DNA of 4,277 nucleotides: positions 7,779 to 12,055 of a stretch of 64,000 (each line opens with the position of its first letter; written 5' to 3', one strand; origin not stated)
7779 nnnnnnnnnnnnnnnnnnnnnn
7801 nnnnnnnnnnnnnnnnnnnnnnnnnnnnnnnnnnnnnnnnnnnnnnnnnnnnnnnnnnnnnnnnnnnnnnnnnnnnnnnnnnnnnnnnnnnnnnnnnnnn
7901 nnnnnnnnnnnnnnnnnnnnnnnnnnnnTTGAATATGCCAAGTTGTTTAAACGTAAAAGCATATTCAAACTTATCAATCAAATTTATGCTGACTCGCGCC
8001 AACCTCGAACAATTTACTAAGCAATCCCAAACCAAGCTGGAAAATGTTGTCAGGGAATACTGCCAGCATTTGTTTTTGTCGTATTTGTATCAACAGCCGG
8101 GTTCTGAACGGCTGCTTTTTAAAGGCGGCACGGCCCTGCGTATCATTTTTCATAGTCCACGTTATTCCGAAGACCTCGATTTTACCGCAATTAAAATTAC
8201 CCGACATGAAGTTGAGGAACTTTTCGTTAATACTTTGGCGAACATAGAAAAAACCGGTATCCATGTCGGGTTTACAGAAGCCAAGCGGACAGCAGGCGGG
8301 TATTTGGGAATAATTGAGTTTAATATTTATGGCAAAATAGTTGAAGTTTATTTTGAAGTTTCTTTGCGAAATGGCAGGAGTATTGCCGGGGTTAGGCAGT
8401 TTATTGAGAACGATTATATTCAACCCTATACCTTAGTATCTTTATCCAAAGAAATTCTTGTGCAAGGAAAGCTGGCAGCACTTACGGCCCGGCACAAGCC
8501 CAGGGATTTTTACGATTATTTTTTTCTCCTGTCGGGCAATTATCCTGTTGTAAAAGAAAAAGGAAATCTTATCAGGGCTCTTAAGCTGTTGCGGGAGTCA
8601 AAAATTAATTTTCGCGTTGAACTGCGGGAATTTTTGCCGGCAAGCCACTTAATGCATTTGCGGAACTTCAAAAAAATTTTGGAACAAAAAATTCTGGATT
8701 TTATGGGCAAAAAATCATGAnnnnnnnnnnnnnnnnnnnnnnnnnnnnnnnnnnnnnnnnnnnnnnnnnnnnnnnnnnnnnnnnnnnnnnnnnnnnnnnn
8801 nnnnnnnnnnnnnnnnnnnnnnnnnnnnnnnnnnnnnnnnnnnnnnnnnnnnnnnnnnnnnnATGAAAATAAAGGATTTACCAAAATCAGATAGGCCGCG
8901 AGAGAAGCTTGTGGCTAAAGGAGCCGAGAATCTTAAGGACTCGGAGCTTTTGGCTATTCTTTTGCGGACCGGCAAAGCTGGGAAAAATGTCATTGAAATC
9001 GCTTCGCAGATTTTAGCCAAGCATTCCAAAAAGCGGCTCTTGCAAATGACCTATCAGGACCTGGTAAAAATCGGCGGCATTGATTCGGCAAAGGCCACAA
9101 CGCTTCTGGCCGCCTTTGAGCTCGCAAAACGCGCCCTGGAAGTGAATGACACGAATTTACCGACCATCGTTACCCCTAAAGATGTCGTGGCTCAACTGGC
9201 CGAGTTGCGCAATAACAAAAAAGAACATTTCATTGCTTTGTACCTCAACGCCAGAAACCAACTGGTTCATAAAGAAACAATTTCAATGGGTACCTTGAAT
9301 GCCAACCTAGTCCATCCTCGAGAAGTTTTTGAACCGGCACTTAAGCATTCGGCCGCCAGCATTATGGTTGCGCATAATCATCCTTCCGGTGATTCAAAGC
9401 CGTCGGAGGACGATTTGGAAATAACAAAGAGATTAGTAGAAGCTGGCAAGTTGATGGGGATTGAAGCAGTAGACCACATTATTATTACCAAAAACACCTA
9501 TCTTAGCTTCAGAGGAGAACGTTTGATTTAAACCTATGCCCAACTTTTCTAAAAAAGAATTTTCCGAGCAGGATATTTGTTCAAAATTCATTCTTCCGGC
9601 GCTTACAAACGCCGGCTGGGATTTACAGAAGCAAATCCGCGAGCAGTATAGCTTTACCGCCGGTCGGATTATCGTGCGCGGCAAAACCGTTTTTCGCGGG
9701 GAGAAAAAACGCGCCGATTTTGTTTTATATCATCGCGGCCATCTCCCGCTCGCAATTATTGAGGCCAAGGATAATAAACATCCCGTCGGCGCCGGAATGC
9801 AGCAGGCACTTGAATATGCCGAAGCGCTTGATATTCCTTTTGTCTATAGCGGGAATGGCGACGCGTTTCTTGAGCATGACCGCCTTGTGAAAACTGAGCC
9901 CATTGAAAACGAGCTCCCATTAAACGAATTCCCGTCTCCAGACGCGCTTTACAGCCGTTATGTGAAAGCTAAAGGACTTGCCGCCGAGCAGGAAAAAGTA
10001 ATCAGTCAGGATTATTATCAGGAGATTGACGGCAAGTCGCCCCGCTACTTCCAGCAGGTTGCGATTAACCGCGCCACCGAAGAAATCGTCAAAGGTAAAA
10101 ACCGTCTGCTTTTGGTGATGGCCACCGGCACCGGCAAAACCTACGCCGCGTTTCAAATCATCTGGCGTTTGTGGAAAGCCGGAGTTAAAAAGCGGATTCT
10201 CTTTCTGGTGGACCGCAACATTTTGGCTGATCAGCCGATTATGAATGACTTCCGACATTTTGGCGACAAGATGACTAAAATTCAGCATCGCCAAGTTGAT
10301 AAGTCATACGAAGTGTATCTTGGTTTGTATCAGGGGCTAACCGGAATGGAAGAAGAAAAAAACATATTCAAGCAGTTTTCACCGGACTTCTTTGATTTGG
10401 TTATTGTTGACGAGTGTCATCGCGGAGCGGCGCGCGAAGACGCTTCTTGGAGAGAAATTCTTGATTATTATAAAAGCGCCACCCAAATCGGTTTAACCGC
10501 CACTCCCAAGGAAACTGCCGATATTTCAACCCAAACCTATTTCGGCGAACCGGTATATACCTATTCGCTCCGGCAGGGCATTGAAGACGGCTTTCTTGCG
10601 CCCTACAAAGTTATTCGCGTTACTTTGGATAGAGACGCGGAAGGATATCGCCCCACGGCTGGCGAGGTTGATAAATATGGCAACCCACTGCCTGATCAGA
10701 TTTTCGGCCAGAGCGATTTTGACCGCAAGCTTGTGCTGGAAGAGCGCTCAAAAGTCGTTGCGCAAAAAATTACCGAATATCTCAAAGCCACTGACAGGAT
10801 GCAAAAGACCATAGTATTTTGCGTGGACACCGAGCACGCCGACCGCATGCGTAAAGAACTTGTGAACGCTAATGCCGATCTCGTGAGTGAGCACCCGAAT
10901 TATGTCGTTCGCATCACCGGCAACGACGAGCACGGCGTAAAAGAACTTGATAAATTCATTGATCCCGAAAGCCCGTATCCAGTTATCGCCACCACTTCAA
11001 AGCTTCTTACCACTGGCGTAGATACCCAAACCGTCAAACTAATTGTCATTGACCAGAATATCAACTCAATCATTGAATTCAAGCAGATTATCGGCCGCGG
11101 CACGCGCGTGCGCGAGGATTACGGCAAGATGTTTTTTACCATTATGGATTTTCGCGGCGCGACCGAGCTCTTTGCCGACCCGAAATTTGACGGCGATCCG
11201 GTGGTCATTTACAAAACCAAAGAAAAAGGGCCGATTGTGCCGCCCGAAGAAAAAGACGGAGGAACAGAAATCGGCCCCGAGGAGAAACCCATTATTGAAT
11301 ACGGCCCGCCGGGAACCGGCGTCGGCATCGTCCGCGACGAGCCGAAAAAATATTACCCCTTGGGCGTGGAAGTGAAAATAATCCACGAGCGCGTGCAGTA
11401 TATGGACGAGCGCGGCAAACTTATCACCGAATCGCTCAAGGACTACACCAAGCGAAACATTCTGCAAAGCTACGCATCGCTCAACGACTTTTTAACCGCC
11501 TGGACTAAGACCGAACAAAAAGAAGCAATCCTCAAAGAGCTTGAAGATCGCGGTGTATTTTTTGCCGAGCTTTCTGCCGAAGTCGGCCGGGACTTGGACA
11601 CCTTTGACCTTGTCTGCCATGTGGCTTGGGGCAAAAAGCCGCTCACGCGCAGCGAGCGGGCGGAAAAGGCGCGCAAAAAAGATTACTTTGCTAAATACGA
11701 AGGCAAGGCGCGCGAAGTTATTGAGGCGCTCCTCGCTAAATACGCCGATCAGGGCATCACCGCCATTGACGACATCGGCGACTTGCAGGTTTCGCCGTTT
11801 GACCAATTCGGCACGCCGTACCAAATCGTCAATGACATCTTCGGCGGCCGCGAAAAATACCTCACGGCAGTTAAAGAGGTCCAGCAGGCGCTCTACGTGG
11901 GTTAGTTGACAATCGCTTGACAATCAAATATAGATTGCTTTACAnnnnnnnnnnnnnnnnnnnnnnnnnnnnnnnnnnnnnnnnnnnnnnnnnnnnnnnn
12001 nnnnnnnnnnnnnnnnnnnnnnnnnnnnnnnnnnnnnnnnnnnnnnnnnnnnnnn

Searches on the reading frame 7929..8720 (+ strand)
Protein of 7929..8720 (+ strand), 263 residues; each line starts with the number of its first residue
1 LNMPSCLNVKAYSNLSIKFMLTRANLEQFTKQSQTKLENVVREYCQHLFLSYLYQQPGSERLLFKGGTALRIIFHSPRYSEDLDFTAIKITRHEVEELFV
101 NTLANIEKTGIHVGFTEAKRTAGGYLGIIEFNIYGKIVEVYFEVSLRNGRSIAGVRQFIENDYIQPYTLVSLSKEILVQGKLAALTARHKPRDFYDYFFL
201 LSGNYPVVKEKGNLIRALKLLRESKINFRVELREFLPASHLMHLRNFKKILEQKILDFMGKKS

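Call 4: search_protein_families(library=pfam, proteins=[window:7929-8720:+], max_evalue=0.01)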
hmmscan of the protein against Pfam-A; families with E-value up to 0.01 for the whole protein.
window:7929-8720:+ (263 aa): 1 family
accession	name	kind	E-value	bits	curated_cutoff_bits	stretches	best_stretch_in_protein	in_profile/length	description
PF08843.17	AbiEii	-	2.2e-19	70.8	22.5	1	50-227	3-191/238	Nucleotidyl transferase AbiEii toxin, Type IV TA system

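Call 5: search_protein_families(library=padloc, proteins=[window:7929-8720:+], max_evalue=0.01)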
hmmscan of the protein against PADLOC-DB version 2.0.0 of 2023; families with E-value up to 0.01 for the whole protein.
window:7929-8720:+ (263 aa): 23 families
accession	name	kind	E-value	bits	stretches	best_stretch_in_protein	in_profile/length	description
PDLC02313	AbiEii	-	1.5e-24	84.9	2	29-122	11-104/254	AbiEii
PDLC02304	AbiEii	-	5.9e-24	83.4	1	20-214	1-201/260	AbiEii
PDLC02323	AbiEii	-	4.9e-23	80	1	20-204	1-187/248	AbiEii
PDLC02293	AbiEii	-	4.9e-20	70.2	1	24-207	4-197/270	AbiEii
PDLC02307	AbiEii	-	1.6e-14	52.3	1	49-206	15-150/219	AbiEii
PDLC02296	AbiEii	-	2.5e-14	51.1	1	30-89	12-73/282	AbiEii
PDLC02328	AbiEii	-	2.9e-11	41.7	1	60-202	13-143/203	AbiEii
PDLC02305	AbiEii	-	9.2e-11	39.5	1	50-202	32-192/306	AbiEii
PDLC02330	AbiEii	-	1.5e-10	39.2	1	60-240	25-199/219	AbiEii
PDLC02318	AbiEii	-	4.3e-10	37.4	1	46-204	26-187/280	AbiEii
PDLC02306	AbiEii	-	1.5e-09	35.9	1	24-105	4-84/280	AbiEii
PDLC02317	AbiEii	-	4.6e-09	33.7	1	20-106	1-88/396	AbiEii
PDLC02324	AbiEii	-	6.5e-09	33.9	1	59-209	24-163/231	AbiEii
PDLC02294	AbiEii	-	6.9e-09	33.9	1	53-199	35-184/260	AbiEii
PDLC02288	AbiEii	-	9.3e-09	32.6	1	22-113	13-106/294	AbiEii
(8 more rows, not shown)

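Call 6: search_protein_families(library=ncbifam, proteins=[window:7929-8720:+], max_evalue=0.01)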
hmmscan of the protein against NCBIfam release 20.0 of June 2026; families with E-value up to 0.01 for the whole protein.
window:7929-8720:+ (263 aa): 0 families

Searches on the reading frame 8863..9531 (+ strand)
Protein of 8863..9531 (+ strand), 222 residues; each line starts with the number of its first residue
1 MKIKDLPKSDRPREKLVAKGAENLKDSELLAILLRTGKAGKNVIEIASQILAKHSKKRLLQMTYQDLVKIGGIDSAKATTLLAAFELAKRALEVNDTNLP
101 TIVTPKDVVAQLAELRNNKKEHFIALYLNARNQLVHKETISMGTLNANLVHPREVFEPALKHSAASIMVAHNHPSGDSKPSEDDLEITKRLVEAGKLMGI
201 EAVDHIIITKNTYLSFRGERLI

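Call 4: search_protein_families(library=pfam, proteins=[window:8863-9531:+], max_evalue=0.01)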
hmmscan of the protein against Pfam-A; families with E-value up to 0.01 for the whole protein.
window:8863-9531:+ (222 aa): 3 families
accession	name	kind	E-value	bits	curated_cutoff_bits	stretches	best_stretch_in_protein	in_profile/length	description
PF04002.20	RadC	-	6.9e-44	149.1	22.1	1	104-219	3-119/121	RadC-like JAB domain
PF20582.4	UPF0758_N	-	2.4e-26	92.1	27.1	1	3-78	1-76/77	UPF0758 N-terminal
PF14464.11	Prok-JAB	-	0.0024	18.2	25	1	123-201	36-95/114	Prokaryotic homologs of the JAB domain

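Call 5: search_protein_families(library=padloc, proteins=[window:8863-9531:+], max_evalue=0.01)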
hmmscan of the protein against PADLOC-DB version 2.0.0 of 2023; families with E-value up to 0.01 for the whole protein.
window:8863-9531:+ (222 aa): 1 family
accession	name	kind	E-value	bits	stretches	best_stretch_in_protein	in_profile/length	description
PDLC00895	JAB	-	0.0098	13.5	0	170-211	92-132/162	JAB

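Call 6: search_protein_families(library=ncbifam, proteins=[window:8863-9531:+], max_evalue=0.01)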
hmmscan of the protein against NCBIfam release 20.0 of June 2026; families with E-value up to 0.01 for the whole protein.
window:8863-9531:+ (222 aa): 3 families
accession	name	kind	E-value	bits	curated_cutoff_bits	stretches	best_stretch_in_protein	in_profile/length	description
NF000642.1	PRK00024.1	equivalog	1e-71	241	180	1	13-221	1-211/212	RadC family protein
TIGR00608.1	radc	subfamily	5.7e-64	215.9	133.85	1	11-219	1-215/218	RadC family protein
NF058523.1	6A-MBL_cap2_3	equivalog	0.0078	14.8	320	0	171-199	630-658/665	anti-phage 6A-MBL system cap2_3 protein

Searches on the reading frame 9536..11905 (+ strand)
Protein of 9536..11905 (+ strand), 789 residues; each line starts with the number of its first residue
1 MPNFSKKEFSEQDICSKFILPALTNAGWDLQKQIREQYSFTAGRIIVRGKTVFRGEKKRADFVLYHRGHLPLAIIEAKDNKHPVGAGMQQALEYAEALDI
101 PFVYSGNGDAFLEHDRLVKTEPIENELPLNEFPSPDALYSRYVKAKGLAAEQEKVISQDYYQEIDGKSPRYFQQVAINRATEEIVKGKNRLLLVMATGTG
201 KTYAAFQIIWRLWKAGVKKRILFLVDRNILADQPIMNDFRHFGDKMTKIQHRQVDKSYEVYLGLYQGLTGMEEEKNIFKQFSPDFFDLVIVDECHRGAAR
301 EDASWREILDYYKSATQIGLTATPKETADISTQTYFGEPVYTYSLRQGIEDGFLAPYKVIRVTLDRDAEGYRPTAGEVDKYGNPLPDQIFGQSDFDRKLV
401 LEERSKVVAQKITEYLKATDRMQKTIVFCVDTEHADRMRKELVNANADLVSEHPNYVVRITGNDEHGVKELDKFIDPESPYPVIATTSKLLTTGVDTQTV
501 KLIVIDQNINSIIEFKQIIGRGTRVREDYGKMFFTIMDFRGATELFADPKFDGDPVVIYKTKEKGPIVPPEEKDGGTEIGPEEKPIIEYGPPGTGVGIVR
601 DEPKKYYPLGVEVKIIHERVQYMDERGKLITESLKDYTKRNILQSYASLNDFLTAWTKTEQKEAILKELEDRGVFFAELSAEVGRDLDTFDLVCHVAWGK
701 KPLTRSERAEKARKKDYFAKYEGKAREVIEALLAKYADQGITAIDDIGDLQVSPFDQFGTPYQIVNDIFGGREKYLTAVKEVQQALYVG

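Call 4: search_protein_families(library=pfam, proteins=[window:9536-11905:+], max_evalue=0.01)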
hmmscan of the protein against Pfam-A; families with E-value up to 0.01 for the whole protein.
window:9536-11905:+ (789 aa): 8 families
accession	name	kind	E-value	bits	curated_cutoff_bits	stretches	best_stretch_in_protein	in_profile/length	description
PF04851.21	ResIII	-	2.2e-41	142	22.5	1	168-325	3-163/164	Type III restriction enzyme, res subunit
PF08463.15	EcoEI_R_C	-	4.7e-33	115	24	1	632-787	1-163/163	EcoEI R protein C-terminal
PF18766.7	SWI2_SNF2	-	1.8e-19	70.8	26.7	1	173-356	2-187/221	SWI2/SNF2 ATPase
PF00270.35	DEAD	-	1.9e-12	47.7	26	1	176-328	7-164/167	DEAD/DEAH box helicase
PF04313.20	HSDR_N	-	1.7e-09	38.3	25.1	1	54-112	122-188/198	Type I restriction enzyme R protein N terminus (HSDR_N)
PF00271.37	Helicase_C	-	1.8e-06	28.6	23.5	1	411-525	5-109/110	Helicase conserved C-terminal domain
PF13588.12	HSDR_N_2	-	2.2e-06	28.2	25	1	35-110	14-90/110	Type I restriction enzyme R protein N terminus (HSDR_N)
PF10881.14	DUF2726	-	0.0065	16.7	24.7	0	53-83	52-83/126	Protein of unknown function (DUF2726)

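Call 5: search_protein_families(library=padloc, proteins=[window:9536-11905:+], max_evalue=0.01)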
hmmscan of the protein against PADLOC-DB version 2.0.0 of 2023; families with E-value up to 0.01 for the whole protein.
window:9536-11905:+ (789 aa): 23 families
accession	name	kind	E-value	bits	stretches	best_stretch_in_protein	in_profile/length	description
PDLC03049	REase_I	-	0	1097.3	1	1-787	1-800/807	Type I restriction enzyme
PDLC03050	REase_I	-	1e-57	193.4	1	604-787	29-212/219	Type I restriction enzyme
PDLC03042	REase_I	-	2e-43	146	1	169-538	445-843/1170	Type I restriction enzyme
PDLC03047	REase_I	-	7.9e-36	121.2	1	54-548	234-731/1107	Type I restriction enzyme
PDLC02707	PbeA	-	4.4e-24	83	1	151-539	235-629/672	PbeA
PDLC02704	PbeA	-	2.9e-20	70.3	2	288-539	386-643/682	PbeA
PDLC03658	mREase_IV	-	2.8e-16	56.5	1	167-542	221-560/953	Type IV methyl-directed restriction enzyme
PDLC03659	mREase_IV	-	3.7e-14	49.6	1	178-542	228-568/945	Type IV methyl-directed restriction enzyme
PDLC03597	REase_MTase_IIG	-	2.6e-12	43.1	2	165-233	164-232/1646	Type IIG restriction enzyme-methyltransferase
PDLC02706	PbeA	-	5.3e-12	43.1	1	168-418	269-543/722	PbeA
PDLC03048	REase_I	-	2.2e-10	37.3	1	195-359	276-449/976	Type I restriction enzyme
PDLC03045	REase_I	-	6.2e-10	35.7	1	194-358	290-467/995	Type I restriction enzyme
PDLC02705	PbeA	-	2.5e-07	27.3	1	288-446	377-549/691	PbeA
PDLC03960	SngC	-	5.2e-07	26.8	1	403-535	242-371/720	-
PDLC01439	typeIV_DinG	-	6.2e-07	26.4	1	158-245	5-86/575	CAS-IV-A; associated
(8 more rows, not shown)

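Call 6: search_protein_families(library=ncbifam, proteins=[window:9536-11905:+], max_evalue=0.01)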
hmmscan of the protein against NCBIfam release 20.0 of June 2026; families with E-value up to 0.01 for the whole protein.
window:9536-11905:+ (789 aa): 11 families
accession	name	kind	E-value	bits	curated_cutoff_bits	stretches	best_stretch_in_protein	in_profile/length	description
NF046051.1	restrict_EcoAI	equivalog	0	1149.9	550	1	10-787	2-767/768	EcoAI/FtnUII family type I restriction enzme subunit R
NF008521.0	PRK11448.1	equivalog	1.3e-69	235.4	729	1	51-538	275-813/1123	type I restriction-modification system endonuclease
NF053632.1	heli_RadD_YejH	equivalog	2.5e-19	69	720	1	170-542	4-357/573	DNA repair helicase RadD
TIGR00348.1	hsdR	subfamily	2.5e-18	66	284.55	1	162-354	236-442/674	HsdR family type I site-specific deoxyribonuclease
TIGR04095.1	dnd_restrict_1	equivalog_domain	4.8e-16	58.8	600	1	170-539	10-395/451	DNA phosphorothioation system restriction enzyme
TIGR02621.3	cas3_GSU0051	exception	0.0001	21.2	400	1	159-233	4-81/854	type I-G CRISPR-associated helicase/endonuclease Cas3g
NF003426.0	PRK04914.1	equivalog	0.00042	18.6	576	1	186-324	168-316/959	RNA polymerase-associated protein RapA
TIGR00614.1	recQ_fam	subfamily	0.00053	18.9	219.8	0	394-539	195-335/470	RecQ family ATP-dependent DNA helicase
NF003673.1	PRK05298.1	equivalog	0.00094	17.6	743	1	169-242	10-77/653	excinuclease ABC subunit UvrB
TIGR00631.1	uvrb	equivalog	0.0025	16.1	750.1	1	172-242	13-77/658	excinuclease ABC subunit UvrB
NF012027.0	PRK15483.1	equivalog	0.0064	14.4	564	0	160-222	44-94/986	type III restriction-modification system endonuclease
